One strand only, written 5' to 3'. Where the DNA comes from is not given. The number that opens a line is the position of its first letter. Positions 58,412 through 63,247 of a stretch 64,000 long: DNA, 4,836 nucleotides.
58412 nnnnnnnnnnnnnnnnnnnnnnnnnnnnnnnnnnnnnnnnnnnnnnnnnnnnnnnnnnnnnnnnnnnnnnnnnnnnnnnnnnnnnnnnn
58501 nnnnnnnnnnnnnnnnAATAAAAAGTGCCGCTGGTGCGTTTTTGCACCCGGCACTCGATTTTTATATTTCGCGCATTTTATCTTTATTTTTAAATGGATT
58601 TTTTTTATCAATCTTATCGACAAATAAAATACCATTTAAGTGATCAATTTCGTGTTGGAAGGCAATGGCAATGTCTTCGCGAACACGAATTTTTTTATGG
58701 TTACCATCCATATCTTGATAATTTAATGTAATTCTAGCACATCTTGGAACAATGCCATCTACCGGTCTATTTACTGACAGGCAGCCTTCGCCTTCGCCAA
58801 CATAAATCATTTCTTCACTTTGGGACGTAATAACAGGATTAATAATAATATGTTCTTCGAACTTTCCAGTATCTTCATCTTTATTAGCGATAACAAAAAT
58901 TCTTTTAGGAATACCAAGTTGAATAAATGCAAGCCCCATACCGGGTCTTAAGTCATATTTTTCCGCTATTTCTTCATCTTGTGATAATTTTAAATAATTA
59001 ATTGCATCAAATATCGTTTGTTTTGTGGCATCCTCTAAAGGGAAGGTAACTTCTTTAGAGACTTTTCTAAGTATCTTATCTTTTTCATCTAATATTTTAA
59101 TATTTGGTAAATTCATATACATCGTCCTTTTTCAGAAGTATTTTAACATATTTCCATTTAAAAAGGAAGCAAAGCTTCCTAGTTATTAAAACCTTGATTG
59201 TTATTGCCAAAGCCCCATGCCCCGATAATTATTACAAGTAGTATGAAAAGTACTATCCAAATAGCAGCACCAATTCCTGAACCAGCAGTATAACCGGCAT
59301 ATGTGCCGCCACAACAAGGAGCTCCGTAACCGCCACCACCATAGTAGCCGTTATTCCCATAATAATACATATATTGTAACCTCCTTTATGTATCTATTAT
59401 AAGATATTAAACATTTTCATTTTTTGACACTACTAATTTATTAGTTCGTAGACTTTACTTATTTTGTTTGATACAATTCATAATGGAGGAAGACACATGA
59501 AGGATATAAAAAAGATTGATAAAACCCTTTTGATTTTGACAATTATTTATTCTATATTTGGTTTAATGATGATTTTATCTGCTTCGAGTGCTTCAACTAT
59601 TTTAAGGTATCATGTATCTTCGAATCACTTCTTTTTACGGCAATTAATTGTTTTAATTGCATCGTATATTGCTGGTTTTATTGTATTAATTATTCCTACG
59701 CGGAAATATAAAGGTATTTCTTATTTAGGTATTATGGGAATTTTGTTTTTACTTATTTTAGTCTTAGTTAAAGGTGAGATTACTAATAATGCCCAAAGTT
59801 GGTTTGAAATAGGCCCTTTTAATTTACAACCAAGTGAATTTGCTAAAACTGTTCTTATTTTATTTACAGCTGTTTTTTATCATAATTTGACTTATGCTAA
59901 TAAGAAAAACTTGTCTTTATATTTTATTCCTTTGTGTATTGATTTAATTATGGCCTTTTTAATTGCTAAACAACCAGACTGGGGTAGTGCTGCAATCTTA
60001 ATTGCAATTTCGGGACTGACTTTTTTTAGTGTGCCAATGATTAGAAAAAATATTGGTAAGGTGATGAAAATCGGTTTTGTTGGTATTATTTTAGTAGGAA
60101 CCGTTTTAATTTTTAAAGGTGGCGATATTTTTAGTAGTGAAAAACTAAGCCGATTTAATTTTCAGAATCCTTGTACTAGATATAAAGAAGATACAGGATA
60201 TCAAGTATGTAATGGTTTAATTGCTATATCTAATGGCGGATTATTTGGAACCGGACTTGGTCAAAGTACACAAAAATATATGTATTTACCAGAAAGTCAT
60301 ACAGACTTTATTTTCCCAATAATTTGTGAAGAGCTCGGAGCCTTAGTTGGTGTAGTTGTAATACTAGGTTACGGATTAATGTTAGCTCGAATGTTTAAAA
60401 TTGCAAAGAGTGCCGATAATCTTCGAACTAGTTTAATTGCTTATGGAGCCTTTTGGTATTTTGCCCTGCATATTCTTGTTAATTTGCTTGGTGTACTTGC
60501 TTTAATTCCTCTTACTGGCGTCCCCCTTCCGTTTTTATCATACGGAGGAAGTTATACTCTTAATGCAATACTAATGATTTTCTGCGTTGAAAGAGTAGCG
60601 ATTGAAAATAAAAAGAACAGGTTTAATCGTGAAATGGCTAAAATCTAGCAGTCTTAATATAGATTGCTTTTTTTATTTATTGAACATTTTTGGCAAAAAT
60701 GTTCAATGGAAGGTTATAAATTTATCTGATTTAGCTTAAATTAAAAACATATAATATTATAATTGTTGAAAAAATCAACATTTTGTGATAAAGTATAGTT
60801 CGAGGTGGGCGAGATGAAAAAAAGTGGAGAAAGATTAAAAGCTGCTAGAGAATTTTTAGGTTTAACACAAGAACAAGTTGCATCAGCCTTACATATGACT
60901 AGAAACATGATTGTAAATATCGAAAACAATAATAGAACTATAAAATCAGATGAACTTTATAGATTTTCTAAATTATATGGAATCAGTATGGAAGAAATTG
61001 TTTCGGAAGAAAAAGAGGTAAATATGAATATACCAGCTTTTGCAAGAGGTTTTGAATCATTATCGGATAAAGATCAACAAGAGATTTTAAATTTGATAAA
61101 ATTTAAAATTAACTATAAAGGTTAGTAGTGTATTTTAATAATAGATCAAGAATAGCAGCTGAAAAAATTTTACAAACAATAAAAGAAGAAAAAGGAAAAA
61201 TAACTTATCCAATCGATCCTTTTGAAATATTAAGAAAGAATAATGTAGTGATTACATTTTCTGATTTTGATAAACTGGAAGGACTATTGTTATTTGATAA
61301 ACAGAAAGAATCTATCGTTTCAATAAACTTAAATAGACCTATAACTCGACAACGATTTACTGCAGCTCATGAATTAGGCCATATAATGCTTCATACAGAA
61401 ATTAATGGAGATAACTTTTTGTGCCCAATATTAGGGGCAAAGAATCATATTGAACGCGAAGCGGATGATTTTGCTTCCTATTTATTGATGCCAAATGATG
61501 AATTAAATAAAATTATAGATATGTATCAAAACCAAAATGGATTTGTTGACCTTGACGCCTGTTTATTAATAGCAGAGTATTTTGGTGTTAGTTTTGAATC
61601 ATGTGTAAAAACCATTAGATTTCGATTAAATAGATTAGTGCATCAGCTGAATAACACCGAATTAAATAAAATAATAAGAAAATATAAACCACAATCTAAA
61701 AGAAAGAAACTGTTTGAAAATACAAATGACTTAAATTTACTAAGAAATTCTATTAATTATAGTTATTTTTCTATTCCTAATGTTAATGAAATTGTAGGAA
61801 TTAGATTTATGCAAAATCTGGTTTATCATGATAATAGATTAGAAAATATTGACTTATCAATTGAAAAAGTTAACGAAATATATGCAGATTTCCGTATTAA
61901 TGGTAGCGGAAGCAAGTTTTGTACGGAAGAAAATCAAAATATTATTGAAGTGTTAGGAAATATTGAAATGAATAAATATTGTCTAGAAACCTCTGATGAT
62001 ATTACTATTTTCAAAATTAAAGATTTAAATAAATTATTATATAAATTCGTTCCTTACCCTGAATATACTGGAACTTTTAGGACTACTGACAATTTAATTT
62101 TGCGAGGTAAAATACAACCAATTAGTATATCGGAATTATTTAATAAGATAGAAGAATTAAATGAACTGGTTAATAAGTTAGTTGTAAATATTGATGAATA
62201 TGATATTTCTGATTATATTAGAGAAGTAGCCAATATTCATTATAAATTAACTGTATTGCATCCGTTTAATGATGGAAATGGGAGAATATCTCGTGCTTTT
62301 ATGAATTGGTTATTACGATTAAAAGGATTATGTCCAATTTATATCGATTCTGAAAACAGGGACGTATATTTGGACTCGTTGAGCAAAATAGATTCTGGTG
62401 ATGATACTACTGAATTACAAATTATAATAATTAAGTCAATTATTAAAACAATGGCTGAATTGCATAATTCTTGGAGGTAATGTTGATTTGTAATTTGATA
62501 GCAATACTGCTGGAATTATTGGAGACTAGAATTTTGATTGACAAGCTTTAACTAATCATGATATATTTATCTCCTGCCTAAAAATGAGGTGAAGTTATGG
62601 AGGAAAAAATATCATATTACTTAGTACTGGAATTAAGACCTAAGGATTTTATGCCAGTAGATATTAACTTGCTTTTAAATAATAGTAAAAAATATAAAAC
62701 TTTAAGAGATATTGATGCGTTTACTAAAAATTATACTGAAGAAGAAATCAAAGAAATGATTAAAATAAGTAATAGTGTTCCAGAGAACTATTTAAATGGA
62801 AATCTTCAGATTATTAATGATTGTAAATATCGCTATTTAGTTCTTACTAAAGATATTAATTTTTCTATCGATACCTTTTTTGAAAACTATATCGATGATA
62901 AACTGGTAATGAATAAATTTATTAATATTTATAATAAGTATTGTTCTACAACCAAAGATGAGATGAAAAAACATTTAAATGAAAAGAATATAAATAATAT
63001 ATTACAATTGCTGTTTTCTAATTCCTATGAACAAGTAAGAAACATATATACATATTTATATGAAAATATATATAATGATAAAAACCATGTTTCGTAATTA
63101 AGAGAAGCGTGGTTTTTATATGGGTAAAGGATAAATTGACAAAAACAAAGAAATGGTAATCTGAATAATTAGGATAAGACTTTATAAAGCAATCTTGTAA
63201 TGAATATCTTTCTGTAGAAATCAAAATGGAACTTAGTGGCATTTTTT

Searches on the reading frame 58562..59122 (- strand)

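Call 77: search_protein_families(library=pfam, proteins=[window:58562-59122:-], max_evalue=0.001)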
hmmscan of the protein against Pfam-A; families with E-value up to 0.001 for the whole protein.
window:58562-59122:- (186 aa): 1 family
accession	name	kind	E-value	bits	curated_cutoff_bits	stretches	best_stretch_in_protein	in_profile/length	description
PF01327.26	Pep_deformylase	-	7.1e-38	130.1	22.8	1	9-175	3-154/156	Polypeptide deformylase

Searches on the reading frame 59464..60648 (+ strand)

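Call 77: search_protein_families(library=pfam, proteins=[window:59464-60648:+], max_evalue=0.001)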
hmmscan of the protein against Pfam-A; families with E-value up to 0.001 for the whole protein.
window:59464-60648:+ (394 aa): 1 family
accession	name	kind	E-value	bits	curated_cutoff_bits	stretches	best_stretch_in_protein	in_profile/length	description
PF01098.24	FTSW_RODA_SPOVE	-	6.6e-78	262.6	26.4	1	22-383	4-355/356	Cell cycle protein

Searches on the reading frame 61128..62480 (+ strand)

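Call 7: search_protein_families(library=pfam, proteins=[window:61128-62480:+], max_evalue=0.01)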
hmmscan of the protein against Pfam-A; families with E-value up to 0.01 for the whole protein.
window:61128-62480:+ (450 aa): 2 families
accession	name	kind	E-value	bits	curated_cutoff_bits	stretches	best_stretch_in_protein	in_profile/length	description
PF06114.19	Peptidase_M78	-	3.9e-16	59.4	22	1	39-161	5-120/123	IrrE N-terminal-like domain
PF02661.23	Fic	-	3.1e-12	47.6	24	1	296-396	6-93/93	Fic/DOC family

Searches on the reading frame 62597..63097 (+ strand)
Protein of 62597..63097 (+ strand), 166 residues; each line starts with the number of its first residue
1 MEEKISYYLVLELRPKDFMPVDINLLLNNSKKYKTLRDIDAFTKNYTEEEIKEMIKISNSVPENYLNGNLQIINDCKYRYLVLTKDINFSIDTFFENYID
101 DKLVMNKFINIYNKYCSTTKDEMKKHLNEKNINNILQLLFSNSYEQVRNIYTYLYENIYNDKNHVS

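Call 7: search_protein_families(library=pfam, proteins=[window:62597-63097:+], max_evalue=0.01)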
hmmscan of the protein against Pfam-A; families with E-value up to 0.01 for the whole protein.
window:62597-63097:+ (166 aa): 0 families

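Call 33: find_encoding_contigs(protein=window:62597-63097:+, flank=10000, max_places=3)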
Protein window:62597-63097:+ (166 aa): 19 contigs read that carry it; 3 places shown.
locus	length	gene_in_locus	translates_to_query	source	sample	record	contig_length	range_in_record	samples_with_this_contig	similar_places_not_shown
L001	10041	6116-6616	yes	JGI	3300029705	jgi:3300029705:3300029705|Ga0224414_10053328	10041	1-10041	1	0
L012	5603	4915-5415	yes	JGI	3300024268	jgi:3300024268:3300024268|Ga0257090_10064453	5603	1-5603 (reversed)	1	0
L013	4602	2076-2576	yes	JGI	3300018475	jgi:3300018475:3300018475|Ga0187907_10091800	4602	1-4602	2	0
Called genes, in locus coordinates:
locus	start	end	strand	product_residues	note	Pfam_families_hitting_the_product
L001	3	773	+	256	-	?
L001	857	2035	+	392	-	-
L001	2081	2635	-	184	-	PF01327:Pep_deformylase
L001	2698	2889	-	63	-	-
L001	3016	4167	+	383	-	PF01098:FTSW_RODA_SPOVE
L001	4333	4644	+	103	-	PF12844:HTH_19, PF13413:HTH_25 (weak), PF13560:HTH_31, PF01381:HTH_3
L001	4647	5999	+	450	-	PF06114:Peptidase_M78, PF02661:Fic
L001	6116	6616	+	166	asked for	-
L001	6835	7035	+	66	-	-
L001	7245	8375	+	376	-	PF01594:AI-2E_transport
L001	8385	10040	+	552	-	?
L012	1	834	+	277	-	?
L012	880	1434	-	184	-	PF01327:Pep_deformylase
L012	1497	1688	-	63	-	-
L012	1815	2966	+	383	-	PF01098:FTSW_RODA_SPOVE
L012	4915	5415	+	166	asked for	-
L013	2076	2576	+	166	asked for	-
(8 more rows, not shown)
